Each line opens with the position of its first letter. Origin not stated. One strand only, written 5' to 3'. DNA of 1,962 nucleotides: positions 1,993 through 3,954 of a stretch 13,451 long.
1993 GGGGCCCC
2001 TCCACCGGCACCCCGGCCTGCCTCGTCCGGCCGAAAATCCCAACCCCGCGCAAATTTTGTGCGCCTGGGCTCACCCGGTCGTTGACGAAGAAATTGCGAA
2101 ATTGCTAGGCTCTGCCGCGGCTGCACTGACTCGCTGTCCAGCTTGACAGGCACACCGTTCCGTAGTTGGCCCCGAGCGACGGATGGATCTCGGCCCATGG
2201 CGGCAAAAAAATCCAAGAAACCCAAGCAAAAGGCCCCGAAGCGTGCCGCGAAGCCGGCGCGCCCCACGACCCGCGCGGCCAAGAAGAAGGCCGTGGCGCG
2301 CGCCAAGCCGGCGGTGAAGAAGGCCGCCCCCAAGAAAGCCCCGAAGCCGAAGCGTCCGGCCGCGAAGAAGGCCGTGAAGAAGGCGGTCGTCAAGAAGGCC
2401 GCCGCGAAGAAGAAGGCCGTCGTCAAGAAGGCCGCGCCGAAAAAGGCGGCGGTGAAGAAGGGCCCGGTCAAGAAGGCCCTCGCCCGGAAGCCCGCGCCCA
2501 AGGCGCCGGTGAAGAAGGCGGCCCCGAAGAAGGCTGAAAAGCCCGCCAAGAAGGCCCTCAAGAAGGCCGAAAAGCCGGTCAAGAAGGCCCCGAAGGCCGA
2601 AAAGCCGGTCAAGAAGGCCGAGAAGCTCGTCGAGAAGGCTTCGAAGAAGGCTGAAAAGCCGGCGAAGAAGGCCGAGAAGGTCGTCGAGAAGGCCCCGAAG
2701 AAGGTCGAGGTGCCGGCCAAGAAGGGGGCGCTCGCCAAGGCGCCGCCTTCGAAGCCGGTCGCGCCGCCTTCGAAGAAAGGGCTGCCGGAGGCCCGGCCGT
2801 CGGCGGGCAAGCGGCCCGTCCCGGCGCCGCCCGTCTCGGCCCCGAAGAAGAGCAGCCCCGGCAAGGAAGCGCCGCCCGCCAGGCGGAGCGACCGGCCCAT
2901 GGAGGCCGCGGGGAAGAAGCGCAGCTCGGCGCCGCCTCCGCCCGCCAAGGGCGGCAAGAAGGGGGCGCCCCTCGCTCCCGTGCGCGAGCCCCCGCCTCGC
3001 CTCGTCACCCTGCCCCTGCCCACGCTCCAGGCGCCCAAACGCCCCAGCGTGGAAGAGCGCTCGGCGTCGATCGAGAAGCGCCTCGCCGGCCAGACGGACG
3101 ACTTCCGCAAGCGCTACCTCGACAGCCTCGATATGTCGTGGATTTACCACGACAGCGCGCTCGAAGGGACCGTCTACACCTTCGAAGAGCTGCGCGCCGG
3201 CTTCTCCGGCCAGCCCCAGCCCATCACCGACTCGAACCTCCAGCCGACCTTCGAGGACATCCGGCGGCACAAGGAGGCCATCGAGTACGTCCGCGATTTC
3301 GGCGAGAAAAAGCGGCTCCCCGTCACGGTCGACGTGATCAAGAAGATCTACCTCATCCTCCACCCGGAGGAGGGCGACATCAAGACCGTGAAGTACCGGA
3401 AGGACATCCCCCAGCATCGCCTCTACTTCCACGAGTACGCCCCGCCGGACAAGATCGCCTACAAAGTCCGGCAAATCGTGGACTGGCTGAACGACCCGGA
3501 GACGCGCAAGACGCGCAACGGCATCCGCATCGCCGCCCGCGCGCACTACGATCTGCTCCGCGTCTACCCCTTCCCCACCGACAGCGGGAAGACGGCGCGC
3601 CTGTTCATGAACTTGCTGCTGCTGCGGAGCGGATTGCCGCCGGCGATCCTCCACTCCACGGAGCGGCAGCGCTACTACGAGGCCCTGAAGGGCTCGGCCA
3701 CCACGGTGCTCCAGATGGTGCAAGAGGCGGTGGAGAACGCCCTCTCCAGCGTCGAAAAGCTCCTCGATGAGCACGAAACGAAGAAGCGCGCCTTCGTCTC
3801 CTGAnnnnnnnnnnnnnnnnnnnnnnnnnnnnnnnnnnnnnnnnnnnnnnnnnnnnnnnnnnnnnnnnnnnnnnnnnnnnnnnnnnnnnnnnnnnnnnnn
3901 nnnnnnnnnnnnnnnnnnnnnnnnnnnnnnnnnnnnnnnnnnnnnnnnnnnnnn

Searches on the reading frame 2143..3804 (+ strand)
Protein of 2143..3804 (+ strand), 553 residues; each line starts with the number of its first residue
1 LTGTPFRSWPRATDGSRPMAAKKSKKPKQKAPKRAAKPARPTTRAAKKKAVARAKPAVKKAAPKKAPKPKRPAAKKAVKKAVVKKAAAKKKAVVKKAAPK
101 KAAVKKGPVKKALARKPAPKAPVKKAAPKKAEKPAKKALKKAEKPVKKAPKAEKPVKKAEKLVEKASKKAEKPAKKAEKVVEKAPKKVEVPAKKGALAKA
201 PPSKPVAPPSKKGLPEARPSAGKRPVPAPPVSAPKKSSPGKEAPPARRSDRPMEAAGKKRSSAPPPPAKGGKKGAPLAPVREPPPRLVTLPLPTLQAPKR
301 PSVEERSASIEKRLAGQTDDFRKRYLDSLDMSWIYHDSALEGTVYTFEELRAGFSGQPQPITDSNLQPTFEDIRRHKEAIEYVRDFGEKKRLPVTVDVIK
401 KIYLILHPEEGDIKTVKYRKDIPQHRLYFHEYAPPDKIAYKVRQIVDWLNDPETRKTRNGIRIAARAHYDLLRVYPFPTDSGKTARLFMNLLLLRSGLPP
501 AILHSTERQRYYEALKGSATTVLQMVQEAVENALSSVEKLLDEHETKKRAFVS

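Call 8: search_protein_families(library=pfam, proteins=[window:2143-3804:+], max_evalue=0.01)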
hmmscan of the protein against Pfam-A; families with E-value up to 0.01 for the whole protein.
window:2143-3804:+ (553 aa): 1 family
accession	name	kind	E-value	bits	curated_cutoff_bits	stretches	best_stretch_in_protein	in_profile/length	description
PF02661.23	Fic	-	9e-10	39.7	24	1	394-493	2-93/93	Fic/DOC family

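Call 16: find_homologous_proteins(query=window:2197-3804:+)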
Query window:2197-3804:+ (535 aa): 817 proteins with E <= 0.001 among 8000 candidates; the best 120 are listed.
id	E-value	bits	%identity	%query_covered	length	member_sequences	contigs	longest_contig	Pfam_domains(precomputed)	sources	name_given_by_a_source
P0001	0.0e+0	1097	100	100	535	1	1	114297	PF02661.24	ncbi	ncbi:MAG: Fic family protein [Byssovorax sp.]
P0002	7.0e-184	631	80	63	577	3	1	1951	PF02661.24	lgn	-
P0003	9.9e-178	610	82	62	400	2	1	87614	PF02661.24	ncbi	-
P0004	1.8e-172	593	64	100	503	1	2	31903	PF02661.24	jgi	jgi:hypothetical protein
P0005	2.7e-166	573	84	53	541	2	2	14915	PF02661.24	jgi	jgi:Fic family protein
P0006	8.3e-165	568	57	100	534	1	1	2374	PF02661.24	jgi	jgi:Fic/DOC family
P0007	7.7e-164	564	84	51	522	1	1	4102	PF02661.24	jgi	jgi:hypothetical protein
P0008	1.3e-163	564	70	61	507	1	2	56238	PF02661.24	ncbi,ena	-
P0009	1.7e-163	563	67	75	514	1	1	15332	PF02661.24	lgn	-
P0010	1.7e-163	563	70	67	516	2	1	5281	PF02661.24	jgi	jgi:hypothetical protein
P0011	8.9e-162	558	58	100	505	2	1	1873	PF02661.24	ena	-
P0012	1.1e-161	557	35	14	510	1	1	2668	PF02661.24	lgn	-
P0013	4.6e-161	555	67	78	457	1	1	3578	PF02661.24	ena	-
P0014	3.9e-159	549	61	94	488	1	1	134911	PF02661.24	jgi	jgi:hypothetical protein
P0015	6.8e-159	548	84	53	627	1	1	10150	PF02661.24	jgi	-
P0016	8.7e-159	548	62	80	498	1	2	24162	PF02661.24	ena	-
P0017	2.7e-158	546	-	-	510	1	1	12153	PF02661.24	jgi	jgi:Fic/DOC family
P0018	3.8e-158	546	60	92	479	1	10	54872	PF02661.24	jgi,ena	-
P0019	3.9e-158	546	65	80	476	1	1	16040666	PF02661.24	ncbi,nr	ncbi:Huntingtin interacting protein E-like protein [Minicystis rosea]|nr:Huntingtin interacting prot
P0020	9.7e-158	544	75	62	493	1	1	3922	PF02661.24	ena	-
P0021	1.6e-157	544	84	51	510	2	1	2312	PF02661.24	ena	-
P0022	1.6e-157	544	78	59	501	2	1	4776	PF02661.24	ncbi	-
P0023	3.2e-157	543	61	91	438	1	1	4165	PF02661.24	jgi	jgi:Fic family protein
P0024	3.3e-157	543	57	100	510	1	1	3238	PF02661.24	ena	-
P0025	2.0e-156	540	78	60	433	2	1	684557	PF02661.24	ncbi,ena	-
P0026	6.5e-156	538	79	59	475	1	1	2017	PF02661.24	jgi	jgi:Fic/DOC family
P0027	1.0e-155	538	73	64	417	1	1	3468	PF02661.24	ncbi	-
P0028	1.1e-155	538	74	60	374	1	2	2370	PF02661.24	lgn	-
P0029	1.2e-155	537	75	55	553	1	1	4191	PF02661.24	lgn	-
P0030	2.6e-155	536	79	59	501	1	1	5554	PF02661.24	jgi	jgi:hypothetical protein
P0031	1.1e-154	534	62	84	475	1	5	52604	PF02661.24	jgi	jgi:hypothetical protein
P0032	1.1e-154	534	-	-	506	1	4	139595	PF02661.24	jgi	jgi:hypothetical protein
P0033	1.2e-154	534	85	51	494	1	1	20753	PF02661.24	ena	-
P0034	1.5e-154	534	69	67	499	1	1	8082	PF02661.24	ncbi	-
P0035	2.5e-154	533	69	67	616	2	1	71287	PF02661.24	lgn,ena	-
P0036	3.7e-154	533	55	100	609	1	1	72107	PF02661.24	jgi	jgi:Fic family protein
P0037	4.8e-154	532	77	58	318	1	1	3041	PF02661.24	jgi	jgi:Fic family protein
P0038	7.3e-154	532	76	56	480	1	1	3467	PF02661.24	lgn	-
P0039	9.5e-154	531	68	70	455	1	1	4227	PF02661.24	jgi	jgi:Fic family protein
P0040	1.2e-153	531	78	57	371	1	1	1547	PF02661.24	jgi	jgi:Fic family protein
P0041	1.5e-153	530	71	63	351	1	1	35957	PF02661.24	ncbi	-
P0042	1.7e-153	530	57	100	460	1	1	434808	PF02661.24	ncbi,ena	-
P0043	2.0e-153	530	76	61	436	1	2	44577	PF02661.24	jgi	jgi:Fic family protein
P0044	3.1e-153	529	-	-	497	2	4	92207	PF02661.24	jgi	jgi:hypothetical protein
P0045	4.8e-153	529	70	66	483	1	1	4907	PF02661.24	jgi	jgi:Fic family protein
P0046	5.2e-153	529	-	-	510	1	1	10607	PF02661.24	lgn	-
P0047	5.5e-153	529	77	61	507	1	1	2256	PF02661.24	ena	-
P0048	7.9e-153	528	60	83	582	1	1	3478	PF02661.24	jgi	jgi:Fic family protein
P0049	8.6e-153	528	82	50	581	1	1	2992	PF02661.24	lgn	-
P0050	1.4e-152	527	82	53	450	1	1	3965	PF02661.24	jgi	jgi:Fic family protein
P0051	1.7e-152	527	61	87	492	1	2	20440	PF02661.24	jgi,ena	-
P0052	2.6e-152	526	-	-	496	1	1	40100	PF02661.24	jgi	jgi:Fic/DOC family protein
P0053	3.4e-152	526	63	85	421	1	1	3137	PF02661.24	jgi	jgi:Fic family protein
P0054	6.8e-152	525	63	82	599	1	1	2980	PF02661.24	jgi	jgi:Fic family protein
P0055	7.1e-152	525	62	77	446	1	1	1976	PF02661.24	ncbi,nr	ncbi:MAG TPA: Fic family protein, partial [Candidatus Nanopelagicales bacterium]|nr:Fic family prote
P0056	8.5e-152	525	67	69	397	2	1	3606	PF02661.24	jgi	jgi:hypothetical protein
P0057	1.1e-151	524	57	100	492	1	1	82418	PF02661.24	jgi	jgi:hypothetical protein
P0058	1.6e-151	524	-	-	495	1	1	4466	PF02661.24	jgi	jgi:hypothetical protein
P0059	2.4e-151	523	82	50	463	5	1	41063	PF02661.24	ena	-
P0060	2.7e-151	523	60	97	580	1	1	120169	PF02661.24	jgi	jgi:Fic family protein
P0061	6.6e-151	522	76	58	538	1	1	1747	PF02661.24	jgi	jgi:Fic family protein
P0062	9.5e-151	521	77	56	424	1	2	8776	PF02661.24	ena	-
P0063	2.3e-150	520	82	52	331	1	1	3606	PF02661.24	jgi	jgi:Fic family protein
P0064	3.2e-150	520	79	56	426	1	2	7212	PF02661.24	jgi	jgi:hypothetical protein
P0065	4.9e-150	519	76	56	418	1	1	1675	PF02661.24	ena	-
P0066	5.9e-150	519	-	-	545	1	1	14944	PF02661.24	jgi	jgi:hypothetical protein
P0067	8.4e-150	518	73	61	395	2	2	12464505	PF02661.24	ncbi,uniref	ncbi:Fic family protein [Sorangium sp. So ce1024]|uniref:Fic family protein n=1 Tax=unclassified Sor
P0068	8.5e-150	518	84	52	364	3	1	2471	PF02661.24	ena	-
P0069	1.3e-149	517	83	52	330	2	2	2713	PF02661.24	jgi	jgi:Fic family protein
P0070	7.9e-149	515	73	60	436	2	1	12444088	PF02661.24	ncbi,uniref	ncbi:Fic family protein [Sorangium sp. So ce764]|uniref:Fic family protein n=1 Tax=Sorangium sp. So 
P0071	1.5e-148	514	65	71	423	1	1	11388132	PF02661.24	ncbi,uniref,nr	ncbi:Fic family protein [Chondromyces crocatus]|uniref:Fic family protein n=1 Tax=Chondromyces croca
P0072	1.8e-148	514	79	54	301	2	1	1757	PF02661.24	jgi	jgi:Fic family protein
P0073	2.0e-148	514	68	65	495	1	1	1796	PF02661.24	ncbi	ncbi:MAG: Fic family protein, partial [Byssovorax sp.]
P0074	3.4e-148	513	-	-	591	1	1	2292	PF02661.24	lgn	-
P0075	3.9e-148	513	73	60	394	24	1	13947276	PF02661.24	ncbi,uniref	ncbi:Fic family protein [Sorangium sp. So ce124]|uniref:Fic family protein n=1 Tax=Sorangium sp. So 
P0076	6.5e-148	512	75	58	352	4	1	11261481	PF02661.24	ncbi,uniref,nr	ncbi:Fic family protein [Sorangium cellulosum]|uniref:Fic family protein n=1 Tax=Sorangium cellulosu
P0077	6.5e-148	512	73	58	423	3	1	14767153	PF02661.24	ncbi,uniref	ncbi:Fic family protein [Sorangium sp. So ce1151]|uniref:Fic family protein n=1 Tax=Sorangium sp. So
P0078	7.2e-148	512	68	65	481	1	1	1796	PF02661.24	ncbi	ncbi:MAG: Fic family protein, partial [Byssovorax sp.]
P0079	1.1e-147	511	-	-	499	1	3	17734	PF02661.24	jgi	jgi:Fic family protein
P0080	1.6e-147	511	72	65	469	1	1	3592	PF02661.24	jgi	jgi:Fic family protein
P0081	3.2e-147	510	60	84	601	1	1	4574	PF02661.24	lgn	-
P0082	5.7e-147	509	72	60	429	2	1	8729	PF02661.24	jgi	jgi:hypothetical protein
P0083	1.1e-146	508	69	66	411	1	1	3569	PF02661.24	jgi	jgi:hypothetical protein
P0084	1.2e-146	508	80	53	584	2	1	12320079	PF02661.24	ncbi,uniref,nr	ncbi:Fic family protein [Polyangium aurulentum]|uniref:Fic family protein n=1 Tax=Polyangium aurulen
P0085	1.3e-146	508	76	58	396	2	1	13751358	PF02661.24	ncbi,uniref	ncbi:Fic family protein [Sorangium sp. So ce260]|uniref:Fic family protein n=1 Tax=Sorangium sp. So 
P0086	2.9e-146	506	75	58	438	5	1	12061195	PF02661.24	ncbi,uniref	ncbi:Fic family protein [Sorangium sp. So ce176]|uniref:Fic family protein n=1 Tax=Sorangium sp. So 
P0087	8.7e-146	505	71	62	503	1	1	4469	PF02661.24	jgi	jgi:hypothetical protein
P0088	9.3e-146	505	-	-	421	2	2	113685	PF02661.24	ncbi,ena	-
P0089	1.0e-145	505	75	58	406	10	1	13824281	PF02661.24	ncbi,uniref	ncbi:Fic family protein [Sorangium sp. So ce1099]|uniref:Fic family protein n=1 Tax=Sorangium sp. So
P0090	1.3e-145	504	83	49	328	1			PF02661.24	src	-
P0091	1.7e-145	504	74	60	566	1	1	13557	PF02661.24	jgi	-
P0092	1.8e-145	504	73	58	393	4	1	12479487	PF02661.24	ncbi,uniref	ncbi:Fic family protein [Sorangium sp. So ce1014]|uniref:Fic family protein n=1 Tax=Sorangium sp. So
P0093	3.4e-145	503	76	58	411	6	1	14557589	PF02661.24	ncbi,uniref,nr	ncbi:Fic family protein [Sorangium cellulosum]|uniref:Fic family protein n=1 Tax=Sorangium cellulosu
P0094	4.3e-145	503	87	48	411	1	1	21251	PF02661.24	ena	-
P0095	5.0e-145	502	76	58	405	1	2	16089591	PF02661.24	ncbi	ncbi:Fic family protein [Sorangium sp. So ce429]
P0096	8.5e-145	502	81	52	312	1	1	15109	PF02661.24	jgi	-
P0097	9.8e-145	501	79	50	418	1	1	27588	PF02661.24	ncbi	ncbi:MAG: Fic family protein [Polyangiaceae bacterium]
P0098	1.9e-144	500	81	52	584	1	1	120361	PF02661.24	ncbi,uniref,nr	ncbi:Fic family protein [Polyangium sp. 15x6]|uniref:Fic family protein n=1 Tax=Polyangium sp. 15x6 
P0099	2.1e-144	500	81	52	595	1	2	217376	PF02661.24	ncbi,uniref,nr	ncbi:Fic family protein [Polyangium jinanense]|uniref:Fic family protein n=1 Tax=Polyangium jinanens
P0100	1.3e-143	498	81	50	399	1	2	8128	PF02661.24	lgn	-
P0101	3.1e-143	496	77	50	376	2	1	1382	PF02661.24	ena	-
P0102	4.2e-143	496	73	58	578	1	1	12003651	PF02661.24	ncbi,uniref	ncbi:Fic family protein [Sorangium sp. So ce362]|uniref:Fic family protein n=1 Tax=Sorangium sp. So 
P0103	6.7e-143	495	69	66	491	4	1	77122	PF02661.24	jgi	jgi:Fic family protein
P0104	2.2e-142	494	73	53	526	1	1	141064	PF02661.24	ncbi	-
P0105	4.4e-142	493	81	51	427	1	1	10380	PF02661.24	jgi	jgi:fido (protein-threonine AMPylation protein)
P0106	1.6e-141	491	54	94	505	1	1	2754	PF02661.24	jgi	jgi:hypothetical protein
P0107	1.6e-141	491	78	53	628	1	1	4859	PF02661.24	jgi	jgi:hypothetical protein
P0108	2.2e-140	487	80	50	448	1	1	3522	PF02661.24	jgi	jgi:hypothetical protein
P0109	3.5e-140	486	59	81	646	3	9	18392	PF02661.24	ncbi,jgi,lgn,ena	-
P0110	1.6e-139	484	59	88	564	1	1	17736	PF02661.24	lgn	-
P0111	1.7e-139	484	60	89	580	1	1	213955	PF02661.24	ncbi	-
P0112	1.9e-139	484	58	84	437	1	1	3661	PF02661.24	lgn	-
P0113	2.4e-139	484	72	56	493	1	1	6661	PF02661.24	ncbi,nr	ncbi:MAG TPA: Fic family protein, partial [Polyangium sp.]|nr:Fic family protein [Polyangium sp.]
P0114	3.7e-137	476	77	52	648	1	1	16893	PF02661.24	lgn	-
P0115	7.6e-137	475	67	62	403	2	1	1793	PF02661.24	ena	-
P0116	1.1e-136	475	73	58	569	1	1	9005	PF02661.24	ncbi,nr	ncbi:hypothetical protein BE11_23110 [Sorangium cellulosum]|nr:hypothetical protein BE11_23110 [Sora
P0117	2.3e-136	474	74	58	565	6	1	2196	PF02661.24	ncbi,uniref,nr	ncbi:hypothetical protein BE21_48505 [Sorangium cellulosum]|uniref:Fido domain-containing protein n=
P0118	4.5e-136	473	75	58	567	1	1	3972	PF02661.24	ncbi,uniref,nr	ncbi:hypothetical protein BE08_11770 [Sorangium cellulosum]|uniref:Fido domain-containing protein n=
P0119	6.6e-136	472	63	64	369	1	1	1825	PF02661.24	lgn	-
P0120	1.5e-135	471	70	61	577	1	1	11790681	PF02661.24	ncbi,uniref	ncbi:Fic family protein [Sorangium sp. So ce590]|uniref:Fic family protein n=1 Tax=Sorangium sp. So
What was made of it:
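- The source is a MAG (call 16).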

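Call 17: find_encoding_contigs(protein=P0001, flank=10000, max_places=4)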
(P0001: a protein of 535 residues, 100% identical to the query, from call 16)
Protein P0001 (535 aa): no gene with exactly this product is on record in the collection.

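Call 18: find_encoding_contigs(protein=P0003, flank=6000, max_places=3)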
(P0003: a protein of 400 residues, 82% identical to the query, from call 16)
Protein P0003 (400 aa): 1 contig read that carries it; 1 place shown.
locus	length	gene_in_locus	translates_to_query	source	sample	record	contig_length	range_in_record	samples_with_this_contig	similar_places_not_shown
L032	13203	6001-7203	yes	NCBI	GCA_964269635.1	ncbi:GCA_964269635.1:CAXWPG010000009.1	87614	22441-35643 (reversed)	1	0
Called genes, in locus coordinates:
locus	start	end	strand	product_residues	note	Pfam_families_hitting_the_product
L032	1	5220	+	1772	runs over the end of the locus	PF00069:Pkinase, PF07714:PK_Tyr_Ser-Thr, PF13176:TPR_7 (faint), PF13428:TPR_14 (faint), PF07719:TPR_2 (faint), PF13174:TPR_6 (faint), PF13181:TPR_8 (faint), PF13424:TPR_12 (faint), +8 more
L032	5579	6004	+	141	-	-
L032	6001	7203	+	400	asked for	PF02661:Fic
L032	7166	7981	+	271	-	PF00730:HhH-GPD, PF00633:HHH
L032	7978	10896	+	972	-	PF00005:ABC_tran (faint), PF03193:RsgA_GTPase (faint), PF13555:AAA_29 (faint), PF20703:nSTAND1 (faint), PF02463:SMC_N (faint), PF17760:UvrA_inter, PF17755:UvrA_DNA-bind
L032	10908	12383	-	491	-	-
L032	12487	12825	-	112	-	PF14864:Alkyl_sulf_C (weak), PF02036:SCP2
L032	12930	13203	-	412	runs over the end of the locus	-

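Call 19: find_encoding_contigs(protein=P0004, flank=6000, max_places=3)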
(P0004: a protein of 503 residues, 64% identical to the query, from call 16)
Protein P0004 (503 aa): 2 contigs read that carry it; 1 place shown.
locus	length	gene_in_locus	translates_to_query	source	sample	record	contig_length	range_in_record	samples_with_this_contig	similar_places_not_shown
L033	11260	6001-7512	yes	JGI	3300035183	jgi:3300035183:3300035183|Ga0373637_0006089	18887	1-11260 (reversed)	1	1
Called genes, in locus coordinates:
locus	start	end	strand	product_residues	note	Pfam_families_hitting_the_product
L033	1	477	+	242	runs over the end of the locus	PF00215:OMPdecase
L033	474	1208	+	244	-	PF08032:SpoU_sub_bind, PF00588:SpoU_methylase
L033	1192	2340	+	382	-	PF13231:PMT_2 (weak)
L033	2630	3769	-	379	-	PF00155:Aminotran_1_2, PF00266:Aminotran_5, PF01212:Beta_elim_lyase (weak)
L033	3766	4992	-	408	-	PF00072:Response_reg, PF00512:HisKA, PF02518:HATPase_c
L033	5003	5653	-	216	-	PF01904:DUF72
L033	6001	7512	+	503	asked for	PF02661:Fic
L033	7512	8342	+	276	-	PF00730:HhH-GPD, PF00633:HHH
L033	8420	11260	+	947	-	?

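Call 27: find_encoding_contigs(protein=P0094, flank=6000, max_places=2)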
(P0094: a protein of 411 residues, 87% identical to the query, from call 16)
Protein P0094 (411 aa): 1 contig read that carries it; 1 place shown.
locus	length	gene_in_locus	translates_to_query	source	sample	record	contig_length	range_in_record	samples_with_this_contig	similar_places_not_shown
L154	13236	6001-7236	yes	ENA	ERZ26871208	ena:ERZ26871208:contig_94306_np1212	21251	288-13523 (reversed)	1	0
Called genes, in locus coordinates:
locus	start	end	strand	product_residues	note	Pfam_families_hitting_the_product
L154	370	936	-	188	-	-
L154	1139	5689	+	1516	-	PF13432:TPR_16 (faint), PF13428:TPR_14 (faint), PF13174:TPR_6 (faint), PF13176:TPR_7 (faint), PF13181:TPR_8 (faint), PF13431:TPR_17 (faint), PF23914:TPR_CcmH_CycH (weak), PF14559:TPR_19 (weak), +8 more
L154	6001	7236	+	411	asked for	PF02661:Fic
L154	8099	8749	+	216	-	-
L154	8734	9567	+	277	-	PF17755:UvrA_DNA-bind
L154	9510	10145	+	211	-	-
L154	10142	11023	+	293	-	-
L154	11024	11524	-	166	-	PF03308:MeaB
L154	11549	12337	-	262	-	PF03308:MeaB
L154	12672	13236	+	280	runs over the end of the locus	-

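Call 28: find_encoding_contigs(protein=P0033, flank=6000, max_places=2)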
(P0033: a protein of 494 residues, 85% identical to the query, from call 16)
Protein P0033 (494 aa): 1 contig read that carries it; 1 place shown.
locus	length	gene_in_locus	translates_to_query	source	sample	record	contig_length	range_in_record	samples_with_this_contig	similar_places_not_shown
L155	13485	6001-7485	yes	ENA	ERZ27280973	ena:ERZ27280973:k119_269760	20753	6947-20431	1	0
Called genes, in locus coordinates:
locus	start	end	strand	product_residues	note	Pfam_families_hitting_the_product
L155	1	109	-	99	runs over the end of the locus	PF04977:DivIC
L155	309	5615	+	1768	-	PF00069:Pkinase, PF07714:PK_Tyr_Ser-Thr, PF13428:TPR_14 (faint), PF14559:TPR_19 (faint), PF23914:TPR_CcmH_CycH (faint), PF07719:TPR_2 (faint), PF13174:TPR_6 (faint), PF13176:TPR_7 (faint), +7 more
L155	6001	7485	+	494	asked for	PF02661:Fic (weak)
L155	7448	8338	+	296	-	PF00730:HhH-GPD, PF00633:HHH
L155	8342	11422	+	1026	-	PF00005:ABC_tran (faint), PF02463:SMC_N (faint), PF03193:RsgA_GTPase (faint), PF13555:AAA_29 (faint), PF20703:nSTAND1 (faint), PF17760:UvrA_inter, PF17755:UvrA_DNA-bind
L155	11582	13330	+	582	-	PF05960:DUF885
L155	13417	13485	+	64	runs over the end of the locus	-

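Call 29: find_encoding_contigs(protein=P0005, flank=6000, max_places=2)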
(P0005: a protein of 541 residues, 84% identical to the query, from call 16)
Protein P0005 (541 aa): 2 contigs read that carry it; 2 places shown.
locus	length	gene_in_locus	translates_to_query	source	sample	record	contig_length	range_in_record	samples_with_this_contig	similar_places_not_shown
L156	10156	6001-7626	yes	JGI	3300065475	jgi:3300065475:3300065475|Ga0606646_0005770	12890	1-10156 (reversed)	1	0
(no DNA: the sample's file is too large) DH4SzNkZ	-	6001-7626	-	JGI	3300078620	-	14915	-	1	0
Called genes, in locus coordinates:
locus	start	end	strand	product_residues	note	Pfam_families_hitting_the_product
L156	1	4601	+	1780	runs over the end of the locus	PF00069:Pkinase, PF07714:PK_Tyr_Ser-Thr, PF13428:TPR_14 (faint), PF14559:TPR_19 (faint), PF23914:TPR_CcmH_CycH (faint), PF07719:TPR_2 (faint), PF13174:TPR_6 (faint), PF13432:TPR_16 (weak), +7 more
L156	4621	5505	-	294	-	-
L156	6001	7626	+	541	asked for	PF02661:Fic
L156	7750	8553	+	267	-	PF00730:HhH-GPD, PF00633:HHH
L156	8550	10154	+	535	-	?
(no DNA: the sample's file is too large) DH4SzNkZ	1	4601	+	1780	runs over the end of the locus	PF00069:Pkinase, PF07714:PK_Tyr_Ser-Thr, PF13428:TPR_14 (faint), PF14559:TPR_19 (faint), PF23914:TPR_CcmH_CycH (faint), PF07719:TPR_2 (faint), PF13174:TPR_6 (faint), PF13432:TPR_16 (weak), +7 more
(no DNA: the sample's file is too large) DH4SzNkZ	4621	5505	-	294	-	-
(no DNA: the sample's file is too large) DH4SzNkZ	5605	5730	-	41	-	-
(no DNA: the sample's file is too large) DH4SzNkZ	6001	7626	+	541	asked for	PF02661:Fic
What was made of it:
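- A rearrangement is plausible, since L156 and L033 also differ upstream of Fic (calls 19, 29).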
